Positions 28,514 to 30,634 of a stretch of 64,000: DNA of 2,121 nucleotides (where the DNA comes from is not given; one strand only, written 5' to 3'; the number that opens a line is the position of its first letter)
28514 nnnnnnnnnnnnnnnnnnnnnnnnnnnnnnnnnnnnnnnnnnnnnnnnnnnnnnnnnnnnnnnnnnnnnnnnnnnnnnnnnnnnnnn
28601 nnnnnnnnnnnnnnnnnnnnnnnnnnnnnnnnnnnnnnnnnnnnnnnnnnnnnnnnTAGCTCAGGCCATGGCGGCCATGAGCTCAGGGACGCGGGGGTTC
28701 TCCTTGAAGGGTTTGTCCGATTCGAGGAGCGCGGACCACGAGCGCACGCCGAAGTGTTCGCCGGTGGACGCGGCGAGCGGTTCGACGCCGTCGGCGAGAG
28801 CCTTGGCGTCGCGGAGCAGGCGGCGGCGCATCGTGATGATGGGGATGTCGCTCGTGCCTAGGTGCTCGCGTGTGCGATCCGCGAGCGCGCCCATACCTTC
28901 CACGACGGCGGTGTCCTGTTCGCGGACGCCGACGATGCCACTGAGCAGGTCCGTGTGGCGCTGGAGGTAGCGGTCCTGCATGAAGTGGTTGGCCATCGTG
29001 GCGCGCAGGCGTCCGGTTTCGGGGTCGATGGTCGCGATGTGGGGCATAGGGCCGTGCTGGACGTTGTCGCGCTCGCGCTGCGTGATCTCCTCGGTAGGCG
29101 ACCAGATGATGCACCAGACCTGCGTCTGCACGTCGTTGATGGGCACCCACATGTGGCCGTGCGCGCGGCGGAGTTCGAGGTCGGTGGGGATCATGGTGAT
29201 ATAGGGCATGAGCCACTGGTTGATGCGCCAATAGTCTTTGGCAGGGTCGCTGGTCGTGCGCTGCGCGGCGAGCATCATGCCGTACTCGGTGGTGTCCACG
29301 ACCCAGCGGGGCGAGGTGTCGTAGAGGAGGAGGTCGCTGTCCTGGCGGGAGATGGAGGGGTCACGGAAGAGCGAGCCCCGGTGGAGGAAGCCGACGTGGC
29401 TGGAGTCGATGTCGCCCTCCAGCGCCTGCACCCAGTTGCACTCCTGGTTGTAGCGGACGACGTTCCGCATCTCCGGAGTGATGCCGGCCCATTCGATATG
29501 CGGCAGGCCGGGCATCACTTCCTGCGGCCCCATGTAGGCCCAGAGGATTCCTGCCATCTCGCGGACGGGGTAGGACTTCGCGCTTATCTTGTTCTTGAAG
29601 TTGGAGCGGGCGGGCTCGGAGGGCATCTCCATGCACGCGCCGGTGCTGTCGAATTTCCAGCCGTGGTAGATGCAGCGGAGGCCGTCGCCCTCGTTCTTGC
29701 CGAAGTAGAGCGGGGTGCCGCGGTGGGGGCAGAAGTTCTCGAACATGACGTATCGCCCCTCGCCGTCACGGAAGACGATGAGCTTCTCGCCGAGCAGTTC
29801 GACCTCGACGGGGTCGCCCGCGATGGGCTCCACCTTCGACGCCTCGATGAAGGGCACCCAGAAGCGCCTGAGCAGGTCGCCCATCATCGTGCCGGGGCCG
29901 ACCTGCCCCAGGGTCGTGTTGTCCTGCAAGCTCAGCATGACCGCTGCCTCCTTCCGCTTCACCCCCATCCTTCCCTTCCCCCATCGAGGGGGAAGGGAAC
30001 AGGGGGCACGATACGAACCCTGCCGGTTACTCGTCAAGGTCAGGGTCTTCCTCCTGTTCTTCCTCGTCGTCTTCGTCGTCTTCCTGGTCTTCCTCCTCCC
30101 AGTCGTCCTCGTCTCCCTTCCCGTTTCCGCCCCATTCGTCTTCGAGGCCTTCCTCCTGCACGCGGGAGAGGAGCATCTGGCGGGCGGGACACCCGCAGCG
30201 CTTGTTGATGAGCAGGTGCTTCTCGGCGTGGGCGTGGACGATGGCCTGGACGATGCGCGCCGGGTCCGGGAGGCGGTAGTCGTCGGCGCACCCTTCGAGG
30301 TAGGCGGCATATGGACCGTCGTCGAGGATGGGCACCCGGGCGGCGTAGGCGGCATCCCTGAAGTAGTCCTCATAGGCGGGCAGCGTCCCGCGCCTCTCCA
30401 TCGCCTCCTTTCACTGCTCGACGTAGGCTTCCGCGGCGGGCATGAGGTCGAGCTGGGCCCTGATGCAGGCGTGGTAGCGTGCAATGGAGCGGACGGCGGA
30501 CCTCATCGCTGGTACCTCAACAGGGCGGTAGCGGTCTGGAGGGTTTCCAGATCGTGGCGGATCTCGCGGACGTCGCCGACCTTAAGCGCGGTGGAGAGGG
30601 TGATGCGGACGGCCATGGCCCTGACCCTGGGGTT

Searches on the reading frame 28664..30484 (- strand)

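Call 7: search_protein_families(library=pfam, proteins=[window:28664-30484:-], max_evalue=0.01)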
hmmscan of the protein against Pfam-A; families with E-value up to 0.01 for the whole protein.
window:28664-30484:- (607 aa): 2 families
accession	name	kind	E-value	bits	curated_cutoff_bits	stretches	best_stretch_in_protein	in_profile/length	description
PF19301.5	LigXa_C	-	1.2e-38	133.5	27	1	316-590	1-278/304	LigXa C-terminal domain like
PF00355.32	Rieske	-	3.5e-21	75.4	20.3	1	209-292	2-83/88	Rieske [2Fe-2S] domain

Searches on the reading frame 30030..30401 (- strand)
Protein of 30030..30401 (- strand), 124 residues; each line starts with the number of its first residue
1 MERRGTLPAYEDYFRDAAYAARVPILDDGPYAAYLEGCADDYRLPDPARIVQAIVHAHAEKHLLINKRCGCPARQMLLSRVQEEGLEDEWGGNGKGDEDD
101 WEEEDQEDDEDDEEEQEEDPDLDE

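Call 7: search_protein_families(library=pfam, proteins=[window:30030-30401:-], max_evalue=0.01)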
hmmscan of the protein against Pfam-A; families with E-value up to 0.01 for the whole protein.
window:30030-30401:- (124 aa): 0 families

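Call 9: search_protein_families(library=ncbifam, proteins=[window:30030-30401:-], max_evalue=0.01)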
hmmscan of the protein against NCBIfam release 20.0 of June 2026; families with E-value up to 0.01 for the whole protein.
window:30030-30401:- (124 aa): 0 families

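Call 40: find_homologous_proteins(query=window:30030-30401:-, max_evalue=0.001)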
Query window:30030-30401:- (124 aa): 15 proteins with E <= 0.001 among 61 candidates.
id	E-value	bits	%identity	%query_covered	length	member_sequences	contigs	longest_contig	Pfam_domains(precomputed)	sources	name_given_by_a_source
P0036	8.8e-73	261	95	100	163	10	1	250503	-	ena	-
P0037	3.2e-65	236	98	77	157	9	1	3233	-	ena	-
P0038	2.5e-58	214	89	77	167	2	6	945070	-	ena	-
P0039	2.8e-48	181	83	66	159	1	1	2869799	-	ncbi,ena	-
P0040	4.0e-47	178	76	75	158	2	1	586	-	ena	-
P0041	1.7e-44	169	83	66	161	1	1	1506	-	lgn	-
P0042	2.4e-44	169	81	68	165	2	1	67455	-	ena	-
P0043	8.6e-44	167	84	67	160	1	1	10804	-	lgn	-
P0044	8.7e-44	167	81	69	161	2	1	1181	-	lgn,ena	-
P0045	8.2e-42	160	75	74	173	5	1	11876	-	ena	-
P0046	1.8e-41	159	67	99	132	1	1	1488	-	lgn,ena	-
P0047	1.4e-40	156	69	87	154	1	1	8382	-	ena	-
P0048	1.4e-38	150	71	68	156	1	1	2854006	-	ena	-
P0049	1.4e-35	140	96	39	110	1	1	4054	-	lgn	-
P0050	3.1e-34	136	73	66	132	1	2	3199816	-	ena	-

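Call 56: predict_structure(alignment_id=A2)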
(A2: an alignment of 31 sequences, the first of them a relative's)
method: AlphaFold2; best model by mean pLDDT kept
length: 163 residues; sequences in the alignment: 31
mean_pLDDT: 71.4   pTM: 0.59
mean pLDDT of the five models: 71.4, 68.9, 67.5, 66.7, 65.7
residues with pLDDT >= 90: 41; 70-90: 53; 50-70: 34; < 50: 35
segments of 3 or more residues with pLDDT < 50: 115-143
pLDDT, mean of each block of 10 residues (from residue 1): 77 87 96 95 88 86 77 92 89 69 61 47 36 45 49 55 57
secondary structure, 60 per line:
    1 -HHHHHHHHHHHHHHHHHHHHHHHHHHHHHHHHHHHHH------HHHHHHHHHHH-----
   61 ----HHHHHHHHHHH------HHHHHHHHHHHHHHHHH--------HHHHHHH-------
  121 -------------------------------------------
elements in order: H2-38 H45-55 H65-75 H82-98 H107-113

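Call 60: fold_search(model_id=the predicted structure, library=pdb)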
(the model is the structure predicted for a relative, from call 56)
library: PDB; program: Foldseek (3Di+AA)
matches with E <= 10: 18; with E <= 0.001: 0
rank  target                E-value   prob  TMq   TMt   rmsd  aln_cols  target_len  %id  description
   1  6dxs_A                3.0e+00  0.12  0.15  0.08  12.5        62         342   19  Crystal structure of the LigJ hydratase E284Q mutant substrate complex with (3Z)-2-keto-4-carboxy-3-hexenedioate (released 2018-09-26)
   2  8orq_F                3.4e+00  0.06  0.19  0.23  12.1       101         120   10  Cryo-EM structure of Pyrococcus furiosus apo form RNA polymerase open clamp conformation (released 2024-04-24)
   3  6wh5_A                3.8e+00  0.02  0.14  0.13  13.6       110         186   19  Mycobacterium tuberculosis pduO-type ATP:cobalamin adenosyltransferase bound to cob(II)alamin and PPPi (released 2021-01-20)
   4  9i1r_C                4.3e+00  0.04  0.20  0.19  13.6       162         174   14  Structure of the bicylindrical allophycocyanin core expressed during far-red light photoacclimation (FaRLiP) (released 2025-07-02)
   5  1o3x                  4.8e+00  0.05  0.21  0.28  14.2       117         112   14  Crystal structure of human GGA1 GAT domain (released 2003-05-20)
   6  2cpt_MODEL_1_A        6.5e+00  0.02  0.16  0.17  20.9       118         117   14  Solution structure of MIT domain from human SKD1 (released 2005-11-19)
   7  4kmc                  7.3e+00  0.02  0.14  0.20  13.1        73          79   14  Structure analysis of M. Tuberculosis rRNA transcriptional regulator CarD and its interaction with T. Aquaticus RNA poly (released 2014-02-19)
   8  7aof_I                7.3e+00  0.01  0.15  0.05  15.2       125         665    7  Atomic structure of the poxvirus transcription late pre-initiation complex (released 2021-10-06)
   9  3pu3_A                7.8e+00  0.03  0.18  0.09  12.4        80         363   10  PHF2 Jumonji domain-NOG complex (released 2011-01-26)
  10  5lc5_W                7.8e+00  0.02  0.17  0.23  13.6       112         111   11  Structure of mammalian respiratory Complex I, class2 (released 2016-09-07)
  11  2p9x_B                7.8e+00  0.02  0.16  0.23  13.1        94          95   11  Crystal structure of PH0832 from Pyrococcus horikoshii OT3 (released 2007-10-02)
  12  1n8w_B                8.2e+00  0.03  0.12  0.04  10.4        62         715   19  Biochemical and Structural Studies of Malate Synthase from Mycobacterium tuberculosis (released 2002-12-18)
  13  6azr_A                8.2e+00  0.02  0.20  0.15  14.8       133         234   13  Crystal structure of the T264A HK853cp-BeF3-RR468 complex (released 2017-12-27)
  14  8vl8_A                8.7e+00  0.03  0.24  0.27  15.6       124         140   10  Salmonella enterica Typhimurium taxis to serine and repellents (Tsr) ligand-binding domain with L-Ser, pH 7 (released 2024-04-03)
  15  8fyv_A                9.3e+00  0.03  0.24  0.27  15.4       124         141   12  Salmonella enterica serovar Typhimurium chemoreceptor Tsr (taxis to serine and repellents) ligand-binding domain in co (released 2024-05-15)
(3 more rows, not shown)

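Call 62: search_solved_structures(query=A2, max_evalue=10)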
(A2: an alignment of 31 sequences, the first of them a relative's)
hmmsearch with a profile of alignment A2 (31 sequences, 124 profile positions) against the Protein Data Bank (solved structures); distinct sequences matched with E-value up to 10: 1.
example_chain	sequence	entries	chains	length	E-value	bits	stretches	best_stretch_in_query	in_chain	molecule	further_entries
2lem_A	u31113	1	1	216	0.53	13.6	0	18-53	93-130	Apolipoprotein A-I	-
